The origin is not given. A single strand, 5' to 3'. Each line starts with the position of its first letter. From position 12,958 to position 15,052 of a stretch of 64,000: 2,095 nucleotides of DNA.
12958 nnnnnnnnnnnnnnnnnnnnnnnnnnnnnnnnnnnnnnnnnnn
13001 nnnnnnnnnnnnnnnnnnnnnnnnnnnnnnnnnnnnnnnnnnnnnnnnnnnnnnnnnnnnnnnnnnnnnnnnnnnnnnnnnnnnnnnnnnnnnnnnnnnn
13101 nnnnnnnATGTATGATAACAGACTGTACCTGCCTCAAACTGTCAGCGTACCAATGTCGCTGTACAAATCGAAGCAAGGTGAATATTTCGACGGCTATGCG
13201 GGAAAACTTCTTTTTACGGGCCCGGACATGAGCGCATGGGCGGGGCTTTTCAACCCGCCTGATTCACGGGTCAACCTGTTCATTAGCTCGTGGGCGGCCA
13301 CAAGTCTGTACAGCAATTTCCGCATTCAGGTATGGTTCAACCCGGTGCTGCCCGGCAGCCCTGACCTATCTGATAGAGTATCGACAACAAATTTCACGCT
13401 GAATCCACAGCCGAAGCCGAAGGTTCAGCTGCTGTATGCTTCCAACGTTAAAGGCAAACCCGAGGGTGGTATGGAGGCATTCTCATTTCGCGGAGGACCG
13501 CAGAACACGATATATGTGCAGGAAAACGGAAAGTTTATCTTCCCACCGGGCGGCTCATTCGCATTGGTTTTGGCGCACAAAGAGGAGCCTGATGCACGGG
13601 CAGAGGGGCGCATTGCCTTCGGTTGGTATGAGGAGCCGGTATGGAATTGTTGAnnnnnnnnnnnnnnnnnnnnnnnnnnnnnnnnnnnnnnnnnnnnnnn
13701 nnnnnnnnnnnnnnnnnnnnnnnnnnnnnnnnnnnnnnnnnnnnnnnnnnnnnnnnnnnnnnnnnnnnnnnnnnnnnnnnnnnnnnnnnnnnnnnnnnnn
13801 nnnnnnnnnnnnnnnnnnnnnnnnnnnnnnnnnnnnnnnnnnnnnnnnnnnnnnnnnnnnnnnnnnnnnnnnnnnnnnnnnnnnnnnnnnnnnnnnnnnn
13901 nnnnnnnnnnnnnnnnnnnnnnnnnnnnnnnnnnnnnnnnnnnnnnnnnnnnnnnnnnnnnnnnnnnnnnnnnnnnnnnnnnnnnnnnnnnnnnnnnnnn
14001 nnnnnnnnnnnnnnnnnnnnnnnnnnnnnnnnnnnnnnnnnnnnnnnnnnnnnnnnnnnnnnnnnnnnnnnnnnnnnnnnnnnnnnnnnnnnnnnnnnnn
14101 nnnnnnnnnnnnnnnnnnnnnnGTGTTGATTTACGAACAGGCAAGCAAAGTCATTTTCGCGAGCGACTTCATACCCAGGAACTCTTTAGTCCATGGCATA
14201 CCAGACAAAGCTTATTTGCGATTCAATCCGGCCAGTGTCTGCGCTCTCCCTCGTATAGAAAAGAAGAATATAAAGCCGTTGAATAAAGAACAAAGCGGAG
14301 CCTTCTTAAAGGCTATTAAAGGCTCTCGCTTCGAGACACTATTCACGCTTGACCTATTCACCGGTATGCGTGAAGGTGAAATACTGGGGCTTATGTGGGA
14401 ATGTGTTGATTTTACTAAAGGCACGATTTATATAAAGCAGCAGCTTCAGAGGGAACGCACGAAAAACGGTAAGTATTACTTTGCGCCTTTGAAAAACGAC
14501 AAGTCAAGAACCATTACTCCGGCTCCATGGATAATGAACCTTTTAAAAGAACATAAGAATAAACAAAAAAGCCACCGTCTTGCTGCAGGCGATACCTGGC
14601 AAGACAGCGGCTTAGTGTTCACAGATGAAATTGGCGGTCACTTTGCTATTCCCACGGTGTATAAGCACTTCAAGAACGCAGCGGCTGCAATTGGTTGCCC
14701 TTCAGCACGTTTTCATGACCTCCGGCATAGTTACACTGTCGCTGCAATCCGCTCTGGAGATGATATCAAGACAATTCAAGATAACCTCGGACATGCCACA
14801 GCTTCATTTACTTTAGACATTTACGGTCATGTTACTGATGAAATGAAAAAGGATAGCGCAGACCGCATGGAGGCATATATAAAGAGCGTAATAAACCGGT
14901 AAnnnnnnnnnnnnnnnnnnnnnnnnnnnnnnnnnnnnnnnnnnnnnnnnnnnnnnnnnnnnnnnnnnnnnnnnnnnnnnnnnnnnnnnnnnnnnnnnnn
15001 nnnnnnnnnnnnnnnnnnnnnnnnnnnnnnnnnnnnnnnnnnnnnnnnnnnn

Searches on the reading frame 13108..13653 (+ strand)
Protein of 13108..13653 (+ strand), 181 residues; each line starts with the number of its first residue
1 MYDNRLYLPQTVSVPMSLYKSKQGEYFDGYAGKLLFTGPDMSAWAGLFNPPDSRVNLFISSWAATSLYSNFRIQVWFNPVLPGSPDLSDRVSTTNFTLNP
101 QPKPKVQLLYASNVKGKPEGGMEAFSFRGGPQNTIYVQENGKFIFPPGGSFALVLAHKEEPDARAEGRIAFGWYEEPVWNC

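Call 9: search_protein_families(library=pfam, proteins=[window:13108-13653:+], max_evalue=0.01)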
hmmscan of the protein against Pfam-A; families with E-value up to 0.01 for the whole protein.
window:13108-13653:+ (181 aa): 1 family
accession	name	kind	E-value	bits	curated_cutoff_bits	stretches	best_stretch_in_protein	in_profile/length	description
PF19640.4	DUF6143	-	6.2e-39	134.2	27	1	8-178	12-180/182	Family of unknown function (DUF6143)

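Call 80: search_protein_families(library=phrogs, proteins=[window:13108-13653:+], max_evalue=0.001)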
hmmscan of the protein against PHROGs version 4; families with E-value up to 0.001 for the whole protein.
window:13108-13653:+ (181 aa): 0 families

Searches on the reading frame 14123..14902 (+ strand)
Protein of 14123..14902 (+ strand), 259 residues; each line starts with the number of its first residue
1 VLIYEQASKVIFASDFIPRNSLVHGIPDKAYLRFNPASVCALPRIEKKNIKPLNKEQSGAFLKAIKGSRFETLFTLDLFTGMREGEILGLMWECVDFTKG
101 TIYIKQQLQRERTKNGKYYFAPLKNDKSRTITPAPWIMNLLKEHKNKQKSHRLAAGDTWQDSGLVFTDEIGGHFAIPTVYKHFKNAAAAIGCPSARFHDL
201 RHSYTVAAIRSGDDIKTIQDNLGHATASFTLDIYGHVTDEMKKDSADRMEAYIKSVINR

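Call 9: search_protein_families(library=pfam, proteins=[window:14123-14902:+], max_evalue=0.01)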
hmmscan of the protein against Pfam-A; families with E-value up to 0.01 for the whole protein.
window:14123-14902:+ (259 aa): 1 family
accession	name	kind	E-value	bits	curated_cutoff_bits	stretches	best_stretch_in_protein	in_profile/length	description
PF00589.27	Phage_integrase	-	1.8e-21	77.1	27.1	1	55-240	5-171/172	Phage integrase family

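Call 23: find_homologous_proteins(query=window:14123-14902:+)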
Query window:14123-14902:+ (259 aa): 6556 proteins with E <= 0.001 among 7054 candidates; the best 120 are listed.
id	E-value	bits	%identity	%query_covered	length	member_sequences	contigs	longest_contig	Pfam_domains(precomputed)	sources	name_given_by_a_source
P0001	4.9e-172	588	100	100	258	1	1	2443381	PF00589.28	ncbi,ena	-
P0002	1.0e-108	381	71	90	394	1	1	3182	PF14659.13,PF00589.28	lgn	-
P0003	3.4e-108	379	70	91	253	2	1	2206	PF00589.28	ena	-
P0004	3.7e-108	379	69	92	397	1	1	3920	PF14659.13,PF00589.28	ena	-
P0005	1.5e-107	377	69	91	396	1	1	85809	PF14659.13,PF00589.28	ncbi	ncbi:MAG: tyrosine-type recombinase/integrase [Candidatus Onthomonas sp.]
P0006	2.6e-107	376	69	92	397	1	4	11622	PF14659.13,PF00589.28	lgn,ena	-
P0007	3.6e-107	375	66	91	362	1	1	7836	PF14659.13,PF00589.28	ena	-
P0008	7.9e-107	374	68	91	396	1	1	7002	PF14659.13,PF00589.28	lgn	-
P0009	9.0e-107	374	68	91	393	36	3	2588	PF14659.13,PF13102.13,PF00589.28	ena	-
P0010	4.6e-106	372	68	91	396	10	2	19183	PF14659.13,PF00589.28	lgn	-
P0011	1.2e-105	370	68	91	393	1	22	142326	PF14659.13,PF00589.28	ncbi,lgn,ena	-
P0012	1.2e-105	370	68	91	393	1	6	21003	PF14659.13,PF00589.28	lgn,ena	-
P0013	1.8e-105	370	68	91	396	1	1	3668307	PF14659.13,PF00589.28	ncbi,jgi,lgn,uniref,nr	ncbi:putative site-specific recombinase [uncultured Eubacteriales bacterium]|uniref:Putative site-sp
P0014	1.9e-105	370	67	91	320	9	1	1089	PF14659.13,PF00589.28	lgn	-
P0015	3.2e-105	369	67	91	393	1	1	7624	PF14659.13,PF00589.28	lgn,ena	-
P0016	3.3e-105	369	67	91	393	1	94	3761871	PF14659.13,PF00589.28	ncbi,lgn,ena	-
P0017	3.3e-105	369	67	91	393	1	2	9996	PF14659.13,PF00589.28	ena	-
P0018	3.3e-105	369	67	91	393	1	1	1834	PF14659.13,PF00589.28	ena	-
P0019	3.4e-105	369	67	91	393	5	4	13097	PF14659.13,PF00589.28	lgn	-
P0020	4.7e-105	369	66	91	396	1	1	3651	PF14659.13,PF00589.28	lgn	-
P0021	4.7e-105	369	67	91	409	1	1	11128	PF14659.13,PF00589.28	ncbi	-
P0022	5.2e-105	368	67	91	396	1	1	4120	PF14659.13,PF00589.28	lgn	-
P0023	6.1e-105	368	69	88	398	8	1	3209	PF14659.13,PF00589.28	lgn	-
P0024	1.1e-104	367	67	91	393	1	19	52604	PF14659.13,PF00589.28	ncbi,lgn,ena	-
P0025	1.2e-104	367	67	91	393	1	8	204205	PF14659.13,PF00589.28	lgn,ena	-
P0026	1.2e-104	367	67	91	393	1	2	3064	PF14659.13,PF00589.28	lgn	-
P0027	1.2e-104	367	67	91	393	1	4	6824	PF14659.13,PF00589.28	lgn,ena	-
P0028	1.2e-104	367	67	91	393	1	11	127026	PF14659.13,PF00589.28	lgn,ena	-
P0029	1.2e-104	367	67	91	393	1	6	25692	PF14659.13,PF00589.28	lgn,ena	-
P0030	1.2e-104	367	67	91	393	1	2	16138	PF14659.13,PF00589.28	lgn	-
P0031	1.2e-104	367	67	91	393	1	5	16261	PF14659.13,PF00589.28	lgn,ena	-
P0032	1.5e-104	367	67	92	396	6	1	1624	PF14659.13,PF00589.28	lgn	-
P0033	1.6e-104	367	67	91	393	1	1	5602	PF14659.13,PF00589.28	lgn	-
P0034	1.6e-104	367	67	91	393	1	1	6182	PF14659.13,PF00589.28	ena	-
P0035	1.7e-104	367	67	91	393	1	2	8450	PF14659.13,PF00589.28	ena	-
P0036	1.7e-104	367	66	91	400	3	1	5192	PF14659.13,PF00589.28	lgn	-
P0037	2.3e-104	366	67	91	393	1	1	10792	PF14659.13,PF00589.28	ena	-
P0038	2.4e-104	366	66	91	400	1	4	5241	PF14659.13,PF00589.28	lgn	-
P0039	3.6e-104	366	69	88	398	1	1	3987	PF14659.13,PF00589.28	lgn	-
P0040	4.4e-104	365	65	91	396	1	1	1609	PF14659.13,PF00589.28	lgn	-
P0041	4.5e-104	365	66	91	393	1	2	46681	PF14659.13,PF00589.28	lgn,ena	-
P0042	5.9e-104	365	69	88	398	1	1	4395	PF14659.13,PF00589.28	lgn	-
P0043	8.9e-104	364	65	91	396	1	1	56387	PF14659.13,PF00589.28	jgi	-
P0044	9.9e-104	364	66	91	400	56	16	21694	PF14659.13,PF00589.28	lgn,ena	-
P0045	9.9e-104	364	66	91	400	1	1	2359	PF14659.13,PF00589.28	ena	-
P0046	1.0e-103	364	67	90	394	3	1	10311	PF14659.13,PF00589.28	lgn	-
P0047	1.1e-103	364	66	91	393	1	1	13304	PF14659.13,PF00589.28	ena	-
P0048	1.2e-103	364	68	88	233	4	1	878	PF00589.28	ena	-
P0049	1.3e-103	364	68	91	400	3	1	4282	PF14659.13,PF00589.28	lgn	-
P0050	1.4e-103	364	67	91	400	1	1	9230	PF14659.13,PF00589.28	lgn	-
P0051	1.6e-103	364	66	91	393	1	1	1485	PF14659.13,PF00589.28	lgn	-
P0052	1.6e-103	364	66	91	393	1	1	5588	PF14659.13,PF00589.28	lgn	-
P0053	2.6e-103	363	67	91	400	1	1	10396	PF14659.13,PF00589.28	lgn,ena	-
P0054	2.6e-103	363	67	91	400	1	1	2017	PF14659.13,PF00589.28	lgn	-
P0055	3.1e-103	363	66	91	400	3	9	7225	PF14659.13,PF00589.28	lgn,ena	-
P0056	3.2e-103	363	66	91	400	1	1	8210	PF14659.13,PF00589.28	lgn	-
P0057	3.4e-103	362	67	91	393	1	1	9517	PF14659.13,PF00589.28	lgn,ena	-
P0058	3.4e-103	362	66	91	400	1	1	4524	PF14659.13,PF00589.28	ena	-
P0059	3.6e-103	362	67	91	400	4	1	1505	PF14659.13,PF00589.28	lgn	-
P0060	4.0e-103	362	66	91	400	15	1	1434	PF14659.13,PF00589.28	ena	-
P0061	4.0e-103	362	64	91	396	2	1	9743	PF14659.13,PF00589.28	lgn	-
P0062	4.2e-103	362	66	91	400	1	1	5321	PF14659.13,PF00589.28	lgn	-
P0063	6.0e-103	362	67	91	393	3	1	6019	PF14659.13,PF00589.28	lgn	-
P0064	8.1e-103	361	65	91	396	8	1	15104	PF14659.13,PF00589.28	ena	-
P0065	8.1e-103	361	65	91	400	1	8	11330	PF14659.13,PF00589.28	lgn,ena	-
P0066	8.3e-103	361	64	91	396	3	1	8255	PF14659.13,PF00589.28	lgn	-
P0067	9.4e-103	361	66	91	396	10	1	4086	PF14659.13,PF13102.13,PF00589.28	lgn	-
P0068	1.1e-102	361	63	91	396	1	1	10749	PF14659.13,PF00589.28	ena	-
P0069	1.2e-102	361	66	91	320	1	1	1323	PF14659.13,PF00589.28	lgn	-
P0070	1.3e-102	361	66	91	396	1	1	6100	PF14659.13,PF00589.28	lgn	-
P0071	1.5e-102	360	64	92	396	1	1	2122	PF14659.13,PF00589.28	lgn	-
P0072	1.5e-102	360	66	91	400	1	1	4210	PF14659.13,PF00589.28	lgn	-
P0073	2.7e-102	360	66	91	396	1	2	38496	PF14659.13,PF00589.28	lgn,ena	-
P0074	2.9e-102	359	66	91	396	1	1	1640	PF14659.13,PF00589.28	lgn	-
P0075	2.9e-102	359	66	91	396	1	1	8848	PF14659.13,PF00589.28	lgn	-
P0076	2.9e-102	359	67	89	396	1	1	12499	PF14659.13,PF00589.28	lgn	-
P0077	3.8e-102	359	63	92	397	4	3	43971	PF14659.13,PF00589.28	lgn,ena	-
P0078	3.8e-102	359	66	91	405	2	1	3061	PF14659.13,PF00589.28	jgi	-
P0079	4.1e-102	359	67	88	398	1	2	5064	PF14659.13,PF00589.28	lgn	-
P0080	6.2e-102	358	65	91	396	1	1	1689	PF14659.13,PF00589.28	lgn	-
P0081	7.3e-102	358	66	91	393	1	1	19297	PF14659.13,PF00589.28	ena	-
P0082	7.4e-102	358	66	91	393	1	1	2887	PF14659.13,PF00589.28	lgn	-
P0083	7.4e-102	358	65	91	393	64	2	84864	PF14659.13,PF00589.28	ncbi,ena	-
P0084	7.9e-102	358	68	88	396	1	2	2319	PF14659.13,PF00589.28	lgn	-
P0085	8.4e-102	358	65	91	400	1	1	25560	PF14659.13,PF00589.28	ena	-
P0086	8.7e-102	358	67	88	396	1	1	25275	PF14659.13,PF00589.28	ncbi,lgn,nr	ncbi:MAG: site-specific integrase [Oscillospiraceae bacterium]|nr:site-specific integrase [Oscillosp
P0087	9.3e-102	358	65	91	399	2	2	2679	PF14659.13,PF00589.28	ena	-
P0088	9.4e-102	358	65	91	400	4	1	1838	PF14659.13,PF00589.28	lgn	-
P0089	9.6e-102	358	65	91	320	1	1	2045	PF14659.13,PF00589.28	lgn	-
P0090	9.9e-102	358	66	92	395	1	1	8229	PF14659.13,PF00589.28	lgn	-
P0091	1.0e-101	358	69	88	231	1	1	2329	PF00589.28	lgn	-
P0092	1.1e-101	358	65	91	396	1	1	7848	PF14659.13,PF00589.28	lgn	-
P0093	1.1e-101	358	66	91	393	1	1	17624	PF14659.13,PF00589.28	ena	-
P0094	1.1e-101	358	66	91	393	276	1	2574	PF14659.13,PF00589.28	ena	-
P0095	1.1e-101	358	65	92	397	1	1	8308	PF14659.13,PF00589.28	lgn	-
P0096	1.1e-101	357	65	91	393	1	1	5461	PF14659.13,PF00589.28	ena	-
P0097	1.2e-101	357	67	91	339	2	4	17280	PF14659.13,PF00589.28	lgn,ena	-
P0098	1.3e-101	357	64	91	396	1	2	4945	PF14659.13,PF00589.28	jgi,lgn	jgi:integrase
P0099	1.3e-101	357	64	91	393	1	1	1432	PF14659.13,PF00589.28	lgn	-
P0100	1.4e-101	357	66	91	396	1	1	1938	PF14659.13,PF00589.28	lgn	-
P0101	1.5e-101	357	66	91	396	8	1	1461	PF14659.13,PF00589.28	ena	-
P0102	1.6e-101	357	65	92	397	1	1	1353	PF14659.13,PF00589.28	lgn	-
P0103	1.6e-101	357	64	91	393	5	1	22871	PF14659.13,PF00589.28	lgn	-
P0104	1.8e-101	357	65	91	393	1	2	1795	PF14659.13,PF00589.28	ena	-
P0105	1.8e-101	357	64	91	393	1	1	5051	PF14659.13,PF00589.28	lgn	-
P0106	2.4e-101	356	64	91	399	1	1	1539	PF14659.13,PF00589.28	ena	-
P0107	2.7e-101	356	65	92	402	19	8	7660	PF14659.13,PF00589.28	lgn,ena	-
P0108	2.8e-101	356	66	91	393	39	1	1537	PF14659.13,PF00589.28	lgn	-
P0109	2.8e-101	356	65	91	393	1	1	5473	PF14659.13,PF00589.28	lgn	-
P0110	3.0e-101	356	66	91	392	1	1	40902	PF14659.13,PF00589.28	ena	-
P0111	3.1e-101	356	65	91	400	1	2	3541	PF14659.13,PF13102.13,PF00589.28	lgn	-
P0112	3.1e-101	356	65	92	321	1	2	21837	PF14659.13,PF00589.28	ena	-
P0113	3.6e-101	356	64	91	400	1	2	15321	PF14659.13,PF00589.28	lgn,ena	-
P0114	4.2e-101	356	66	91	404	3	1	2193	PF14659.13,PF00589.28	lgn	-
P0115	5.2e-101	355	65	89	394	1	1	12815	PF14659.13,PF00589.28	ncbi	-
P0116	5.2e-101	355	65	89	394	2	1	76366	PF14659.13,PF00589.28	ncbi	-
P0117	5.2e-101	355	65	91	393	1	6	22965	PF14659.13,PF00589.28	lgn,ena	-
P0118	5.2e-101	355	65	91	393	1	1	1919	PF14659.13,PF00589.28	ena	-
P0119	6.2e-101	355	65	88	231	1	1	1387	PF00589.28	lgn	-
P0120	7.5e-101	355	65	91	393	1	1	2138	PF14659.13,PF00589.28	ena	-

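Call 24: find_encoding_contigs(protein=P0001, flank=10000, max_places=5)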
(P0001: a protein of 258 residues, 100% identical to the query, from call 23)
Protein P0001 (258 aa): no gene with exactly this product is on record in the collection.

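Call 25: find_encoding_contigs(protein=P0016, flank=10000, max_places=8)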
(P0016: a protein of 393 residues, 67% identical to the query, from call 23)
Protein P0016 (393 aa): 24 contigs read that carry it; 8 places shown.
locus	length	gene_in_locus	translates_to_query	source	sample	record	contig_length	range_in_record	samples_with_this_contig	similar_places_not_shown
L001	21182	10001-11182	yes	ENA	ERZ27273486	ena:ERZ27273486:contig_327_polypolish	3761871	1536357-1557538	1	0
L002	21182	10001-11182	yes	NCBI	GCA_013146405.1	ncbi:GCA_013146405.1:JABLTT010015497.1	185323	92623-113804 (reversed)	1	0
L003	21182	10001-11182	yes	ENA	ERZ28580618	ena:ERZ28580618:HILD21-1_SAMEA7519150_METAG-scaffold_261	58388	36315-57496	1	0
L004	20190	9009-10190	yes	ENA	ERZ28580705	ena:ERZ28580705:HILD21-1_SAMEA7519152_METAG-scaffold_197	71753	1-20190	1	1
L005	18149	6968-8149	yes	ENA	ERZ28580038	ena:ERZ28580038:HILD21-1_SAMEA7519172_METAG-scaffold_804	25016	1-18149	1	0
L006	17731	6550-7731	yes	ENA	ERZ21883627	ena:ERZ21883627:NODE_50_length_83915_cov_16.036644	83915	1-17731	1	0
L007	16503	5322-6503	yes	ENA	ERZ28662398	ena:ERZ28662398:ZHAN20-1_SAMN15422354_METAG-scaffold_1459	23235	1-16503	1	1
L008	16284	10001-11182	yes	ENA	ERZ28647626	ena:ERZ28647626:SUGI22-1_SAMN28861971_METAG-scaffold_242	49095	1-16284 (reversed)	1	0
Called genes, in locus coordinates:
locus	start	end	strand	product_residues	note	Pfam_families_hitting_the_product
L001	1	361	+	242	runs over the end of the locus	PF12730:ABC2_membrane_4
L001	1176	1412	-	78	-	PF10723:RepB-RCR_reg (weak)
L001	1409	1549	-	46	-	-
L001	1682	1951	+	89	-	-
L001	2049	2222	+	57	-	-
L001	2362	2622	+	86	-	-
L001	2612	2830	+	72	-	-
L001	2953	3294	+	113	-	-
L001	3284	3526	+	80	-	-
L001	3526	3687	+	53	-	-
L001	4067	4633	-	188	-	-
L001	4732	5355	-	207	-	PF04542:Sigma70_r2, PF08281:Sigma70_r4_2 (weak), PF04545:Sigma70_r4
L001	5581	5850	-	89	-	-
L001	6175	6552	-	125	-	-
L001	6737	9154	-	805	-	PF05272:VapE-like_dom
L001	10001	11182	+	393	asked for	PF14659:Phage_int_SAM_3, PF00589:Phage_integrase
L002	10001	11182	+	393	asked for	PF14659:Phage_int_SAM_3, PF00589:Phage_integrase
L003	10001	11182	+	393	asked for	PF14659:Phage_int_SAM_3, PF00589:Phage_integrase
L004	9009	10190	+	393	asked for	PF14659:Phage_int_SAM_3, PF00589:Phage_integrase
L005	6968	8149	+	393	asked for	PF14659:Phage_int_SAM_3, PF00589:Phage_integrase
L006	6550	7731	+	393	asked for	PF14659:Phage_int_SAM_3, PF00589:Phage_integrase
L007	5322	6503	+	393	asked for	PF14659:Phage_int_SAM_3, PF00589:Phage_integrase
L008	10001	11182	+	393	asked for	PF14659:Phage_int_SAM_3, PF00589:Phage_integrase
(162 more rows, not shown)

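Call 28: find_encoding_contigs(protein=P0005, flank=10000, max_places=3)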
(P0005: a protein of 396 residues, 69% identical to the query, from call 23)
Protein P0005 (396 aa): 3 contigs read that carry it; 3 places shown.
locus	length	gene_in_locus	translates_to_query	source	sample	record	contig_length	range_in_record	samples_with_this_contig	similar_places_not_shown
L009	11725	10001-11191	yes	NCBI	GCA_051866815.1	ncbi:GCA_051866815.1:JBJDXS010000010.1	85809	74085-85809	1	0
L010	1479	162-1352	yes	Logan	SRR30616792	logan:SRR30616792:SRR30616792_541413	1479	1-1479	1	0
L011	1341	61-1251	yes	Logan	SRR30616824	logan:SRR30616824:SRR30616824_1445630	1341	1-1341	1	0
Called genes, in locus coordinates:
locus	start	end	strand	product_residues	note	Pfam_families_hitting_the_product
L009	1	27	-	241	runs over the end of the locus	PF25310:VG15 (weak)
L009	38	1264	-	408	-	PF05133:SPP1_portal (faint)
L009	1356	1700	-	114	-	PF01844:HNH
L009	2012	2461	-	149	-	-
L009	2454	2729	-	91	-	-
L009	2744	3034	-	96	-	-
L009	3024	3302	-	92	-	-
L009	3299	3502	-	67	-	-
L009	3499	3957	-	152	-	-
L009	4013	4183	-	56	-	-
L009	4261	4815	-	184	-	PF06114:Peptidase_M78, PF12728:HTH_17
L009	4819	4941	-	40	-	-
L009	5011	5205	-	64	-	-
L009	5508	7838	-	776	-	PF05272:VapE-like_dom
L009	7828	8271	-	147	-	-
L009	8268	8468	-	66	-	-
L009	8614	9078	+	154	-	PF13560:HTH_31, PF15731:MqsA_antitoxin (weak), PF01381:HTH_3, PF12844:HTH_19, PF13443:HTH_26 (weak)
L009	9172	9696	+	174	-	-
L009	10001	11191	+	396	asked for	PF14659:Phage_int_SAM_3, PF00589:Phage_integrase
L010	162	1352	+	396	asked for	PF14659:Phage_int_SAM_3, PF00589:Phage_integrase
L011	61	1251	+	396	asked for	PF14659:Phage_int_SAM_3, PF00589:Phage_integrase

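Call 29: find_encoding_contigs(protein=P0006, flank=10000, max_places=4)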
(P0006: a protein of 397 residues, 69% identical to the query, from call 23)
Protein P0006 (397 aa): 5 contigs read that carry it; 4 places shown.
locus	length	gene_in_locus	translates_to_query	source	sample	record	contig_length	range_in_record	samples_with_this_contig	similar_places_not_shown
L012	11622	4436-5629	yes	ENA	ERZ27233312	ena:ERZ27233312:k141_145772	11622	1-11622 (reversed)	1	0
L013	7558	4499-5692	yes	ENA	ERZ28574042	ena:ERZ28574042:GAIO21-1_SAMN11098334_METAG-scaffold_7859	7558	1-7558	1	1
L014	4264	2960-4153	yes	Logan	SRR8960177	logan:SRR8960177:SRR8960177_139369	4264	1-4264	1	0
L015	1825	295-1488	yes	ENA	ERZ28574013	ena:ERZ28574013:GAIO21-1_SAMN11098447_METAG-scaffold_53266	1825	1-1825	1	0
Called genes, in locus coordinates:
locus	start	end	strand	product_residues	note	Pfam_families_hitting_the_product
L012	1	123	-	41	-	?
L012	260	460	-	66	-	-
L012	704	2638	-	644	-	PF13481:AAA_25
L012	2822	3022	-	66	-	PF12728:HTH_17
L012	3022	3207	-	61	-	-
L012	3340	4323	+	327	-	PF19553:DUF6076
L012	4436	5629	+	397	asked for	PF14659:Phage_int_SAM_3, PF00589:Phage_integrase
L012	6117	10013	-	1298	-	PF04997:RNA_pol_Rpb1_1, PF00623:RNA_pol_Rpb1_2, PF04983:RNA_pol_Rpb1_3, PF05000:RNA_pol_Rpb1_4, PF04998:RNA_pol_Rpb1_5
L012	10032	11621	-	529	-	?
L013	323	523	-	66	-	-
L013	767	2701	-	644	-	PF13481:AAA_25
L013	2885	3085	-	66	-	PF12728:HTH_17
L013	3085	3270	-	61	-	-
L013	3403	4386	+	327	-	PF19553:DUF6076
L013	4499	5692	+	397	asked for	PF14659:Phage_int_SAM_3, PF00589:Phage_integrase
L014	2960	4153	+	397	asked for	PF14659:Phage_int_SAM_3, PF00589:Phage_integrase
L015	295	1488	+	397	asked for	PF14659:Phage_int_SAM_3, PF00589:Phage_integrase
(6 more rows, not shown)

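Call 50: list_cluster_members(proteins=[P0001])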
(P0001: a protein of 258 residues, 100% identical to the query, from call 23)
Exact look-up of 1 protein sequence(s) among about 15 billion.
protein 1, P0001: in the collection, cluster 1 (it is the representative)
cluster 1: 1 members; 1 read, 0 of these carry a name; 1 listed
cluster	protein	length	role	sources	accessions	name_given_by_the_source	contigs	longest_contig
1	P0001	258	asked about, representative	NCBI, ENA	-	-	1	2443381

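Call 79: search_protein_families(library=pfam, proteins=[P0005, P0001], max_evalue=0.1)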
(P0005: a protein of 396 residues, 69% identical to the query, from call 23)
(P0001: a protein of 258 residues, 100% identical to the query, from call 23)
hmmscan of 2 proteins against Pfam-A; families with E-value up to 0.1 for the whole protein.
P0005 (396 aa): 5 families
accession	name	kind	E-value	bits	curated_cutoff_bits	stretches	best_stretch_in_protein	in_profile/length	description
PF00589.27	Phage_integrase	-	2.8e-23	83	27.1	1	190-377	3-171/172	Phage integrase family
PF14659.12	Phage_int_SAM_3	-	2.8e-12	47.1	22.6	1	78-134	1-57/58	Phage integrase, N-terminal SAM-like domain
PF14657.12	Arm-DNA-bind_4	-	0.00025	21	22.3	1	27-70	2-46/47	Arm DNA-binding domain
PF13102.12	Phage_int_SAM_5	-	0.0012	19.6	22.3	1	108-174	30-93/98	Phage integrase SAM-like domain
PF22022.2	Phage_int_M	-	0.052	14.2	27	0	94-175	16-91/96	Phage integrase central domain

P0001 (258 aa): 1 family
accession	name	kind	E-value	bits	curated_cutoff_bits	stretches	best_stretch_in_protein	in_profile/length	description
PF00589.27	Phage_integrase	-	1.8e-21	77.1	27.1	1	54-239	5-171/172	Phage integrase family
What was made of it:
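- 14123..14902 (+): 5'-truncated tyrosine integrase ('X-type'). Only the catalytic domain is present. Only PF00589 is found (calls 9, 79).
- Closest known: Lambda-type attP architecture: a core flanked by arm-type Int sites, two in the P arm. Same: Related integrases have an N-terminal extension, and P0005 has a weak Arm-DNA-bind_4 match (call 79).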
